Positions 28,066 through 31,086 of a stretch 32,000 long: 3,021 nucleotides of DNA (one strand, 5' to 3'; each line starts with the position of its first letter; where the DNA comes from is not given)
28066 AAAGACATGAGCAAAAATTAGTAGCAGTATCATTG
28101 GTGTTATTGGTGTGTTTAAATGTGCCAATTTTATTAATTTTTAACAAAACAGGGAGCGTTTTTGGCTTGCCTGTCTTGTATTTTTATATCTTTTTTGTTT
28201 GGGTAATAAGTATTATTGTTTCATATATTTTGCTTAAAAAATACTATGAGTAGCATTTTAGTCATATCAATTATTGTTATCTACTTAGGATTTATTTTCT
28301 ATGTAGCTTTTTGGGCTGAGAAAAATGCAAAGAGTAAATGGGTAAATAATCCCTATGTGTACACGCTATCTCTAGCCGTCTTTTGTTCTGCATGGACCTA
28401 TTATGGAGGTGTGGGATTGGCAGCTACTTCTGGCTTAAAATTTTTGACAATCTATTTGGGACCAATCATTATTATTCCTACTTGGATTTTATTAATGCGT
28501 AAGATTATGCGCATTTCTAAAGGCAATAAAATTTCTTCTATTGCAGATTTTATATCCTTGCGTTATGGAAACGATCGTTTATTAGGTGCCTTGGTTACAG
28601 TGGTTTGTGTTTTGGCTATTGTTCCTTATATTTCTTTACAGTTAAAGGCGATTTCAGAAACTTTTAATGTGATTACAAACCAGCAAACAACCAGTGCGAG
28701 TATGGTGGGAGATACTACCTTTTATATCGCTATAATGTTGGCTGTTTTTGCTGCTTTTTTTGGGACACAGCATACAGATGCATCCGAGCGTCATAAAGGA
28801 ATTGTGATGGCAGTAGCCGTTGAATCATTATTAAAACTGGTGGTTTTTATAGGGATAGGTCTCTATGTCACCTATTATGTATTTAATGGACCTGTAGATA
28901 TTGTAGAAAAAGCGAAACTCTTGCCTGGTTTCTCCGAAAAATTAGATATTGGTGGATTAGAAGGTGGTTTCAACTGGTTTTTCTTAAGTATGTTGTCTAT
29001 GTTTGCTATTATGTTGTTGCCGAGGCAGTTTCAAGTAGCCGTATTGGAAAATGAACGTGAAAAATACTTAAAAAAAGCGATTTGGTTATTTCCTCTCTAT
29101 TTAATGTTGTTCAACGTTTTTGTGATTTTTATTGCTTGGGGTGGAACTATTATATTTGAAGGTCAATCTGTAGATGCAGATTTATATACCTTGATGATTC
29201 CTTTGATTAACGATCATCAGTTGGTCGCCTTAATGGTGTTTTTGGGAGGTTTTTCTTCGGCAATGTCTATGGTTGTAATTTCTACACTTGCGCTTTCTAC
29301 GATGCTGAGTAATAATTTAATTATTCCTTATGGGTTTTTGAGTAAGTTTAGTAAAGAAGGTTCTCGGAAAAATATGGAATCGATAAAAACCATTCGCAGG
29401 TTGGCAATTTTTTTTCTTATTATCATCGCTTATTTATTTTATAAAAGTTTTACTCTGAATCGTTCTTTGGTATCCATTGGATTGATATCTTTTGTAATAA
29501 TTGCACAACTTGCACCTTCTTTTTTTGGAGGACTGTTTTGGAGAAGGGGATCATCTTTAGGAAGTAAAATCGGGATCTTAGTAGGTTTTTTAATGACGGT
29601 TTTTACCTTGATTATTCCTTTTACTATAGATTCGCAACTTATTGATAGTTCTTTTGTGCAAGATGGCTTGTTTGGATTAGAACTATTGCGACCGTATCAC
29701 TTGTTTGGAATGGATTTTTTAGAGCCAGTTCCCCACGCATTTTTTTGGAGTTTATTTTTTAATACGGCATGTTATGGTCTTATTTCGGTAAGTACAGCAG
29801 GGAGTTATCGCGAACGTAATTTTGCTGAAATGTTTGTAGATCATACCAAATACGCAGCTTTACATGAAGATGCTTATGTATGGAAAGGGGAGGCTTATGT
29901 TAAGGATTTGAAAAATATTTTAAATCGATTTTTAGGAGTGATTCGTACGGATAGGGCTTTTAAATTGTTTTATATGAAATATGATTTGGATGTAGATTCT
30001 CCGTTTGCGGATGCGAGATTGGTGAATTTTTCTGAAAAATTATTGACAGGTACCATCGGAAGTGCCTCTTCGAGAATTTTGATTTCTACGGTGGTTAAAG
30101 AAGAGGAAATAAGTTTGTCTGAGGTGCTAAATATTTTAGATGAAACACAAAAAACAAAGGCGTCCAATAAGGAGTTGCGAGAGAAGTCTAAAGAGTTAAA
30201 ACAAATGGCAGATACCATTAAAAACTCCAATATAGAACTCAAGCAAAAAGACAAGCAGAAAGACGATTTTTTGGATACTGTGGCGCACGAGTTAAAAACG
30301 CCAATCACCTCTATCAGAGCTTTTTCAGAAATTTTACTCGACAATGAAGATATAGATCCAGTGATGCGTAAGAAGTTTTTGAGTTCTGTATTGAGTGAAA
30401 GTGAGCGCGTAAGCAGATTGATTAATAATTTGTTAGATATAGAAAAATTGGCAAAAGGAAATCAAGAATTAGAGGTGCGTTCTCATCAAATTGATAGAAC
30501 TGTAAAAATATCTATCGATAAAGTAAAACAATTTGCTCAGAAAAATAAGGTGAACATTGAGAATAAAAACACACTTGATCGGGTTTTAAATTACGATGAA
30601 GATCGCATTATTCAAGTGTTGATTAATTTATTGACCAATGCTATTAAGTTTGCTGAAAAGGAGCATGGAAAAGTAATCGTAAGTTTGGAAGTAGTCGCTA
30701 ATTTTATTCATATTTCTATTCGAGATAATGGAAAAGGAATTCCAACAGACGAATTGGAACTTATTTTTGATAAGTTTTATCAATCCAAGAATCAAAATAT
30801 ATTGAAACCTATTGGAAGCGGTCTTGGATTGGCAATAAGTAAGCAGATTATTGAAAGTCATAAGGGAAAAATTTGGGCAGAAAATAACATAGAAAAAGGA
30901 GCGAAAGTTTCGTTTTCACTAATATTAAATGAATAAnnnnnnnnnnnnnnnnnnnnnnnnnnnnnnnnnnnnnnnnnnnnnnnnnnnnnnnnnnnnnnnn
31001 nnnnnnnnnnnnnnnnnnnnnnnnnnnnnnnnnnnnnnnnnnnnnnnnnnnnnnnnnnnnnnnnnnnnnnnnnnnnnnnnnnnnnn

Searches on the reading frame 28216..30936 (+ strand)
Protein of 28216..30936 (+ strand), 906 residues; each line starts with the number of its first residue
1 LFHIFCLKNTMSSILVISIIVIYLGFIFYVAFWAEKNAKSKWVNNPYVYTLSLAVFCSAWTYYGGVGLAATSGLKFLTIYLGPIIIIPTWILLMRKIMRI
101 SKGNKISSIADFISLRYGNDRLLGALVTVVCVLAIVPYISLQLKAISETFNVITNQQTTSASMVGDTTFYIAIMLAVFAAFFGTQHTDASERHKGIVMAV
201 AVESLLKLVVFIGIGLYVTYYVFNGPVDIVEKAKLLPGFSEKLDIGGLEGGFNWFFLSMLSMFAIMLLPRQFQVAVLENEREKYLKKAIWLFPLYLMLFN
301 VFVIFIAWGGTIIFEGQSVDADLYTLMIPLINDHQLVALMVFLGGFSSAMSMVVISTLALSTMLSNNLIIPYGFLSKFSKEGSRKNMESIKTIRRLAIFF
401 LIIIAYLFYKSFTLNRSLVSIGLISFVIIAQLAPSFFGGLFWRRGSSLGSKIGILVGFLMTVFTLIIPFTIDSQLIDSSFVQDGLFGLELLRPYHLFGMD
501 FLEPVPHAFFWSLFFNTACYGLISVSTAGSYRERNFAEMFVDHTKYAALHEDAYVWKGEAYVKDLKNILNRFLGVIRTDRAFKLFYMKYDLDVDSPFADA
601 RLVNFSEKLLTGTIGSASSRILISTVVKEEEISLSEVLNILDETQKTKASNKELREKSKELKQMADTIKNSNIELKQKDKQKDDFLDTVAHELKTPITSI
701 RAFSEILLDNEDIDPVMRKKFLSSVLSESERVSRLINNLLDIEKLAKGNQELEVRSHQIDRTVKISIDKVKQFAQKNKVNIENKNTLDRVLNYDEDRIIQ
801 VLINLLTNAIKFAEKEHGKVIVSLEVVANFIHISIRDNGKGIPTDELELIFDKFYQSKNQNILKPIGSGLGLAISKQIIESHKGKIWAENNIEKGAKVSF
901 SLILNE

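Call 51: search_protein_families(library=pfam, proteins=[window:28216-30936:+], max_evalue=0.01)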
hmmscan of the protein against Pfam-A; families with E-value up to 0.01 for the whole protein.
window:28216-30936:+ (906 aa): 3 families
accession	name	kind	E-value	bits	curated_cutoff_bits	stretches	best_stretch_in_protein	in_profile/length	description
PF02518.31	HATPase_c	-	2.8e-27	95.8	26.4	1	794-902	2-107/111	Histidine kinase-, DNA gyrase B-, and HSP90-like ATPase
PF00512.31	HisKA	-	1.6e-16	60.6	26.9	1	681-746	1-64/66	His Kinase A (phospho-acceptor) domain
PF13581.12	HATPase_c_2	-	0.0076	16.7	27.4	0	805-881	39-111/127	Histidine kinase-like ATPase domain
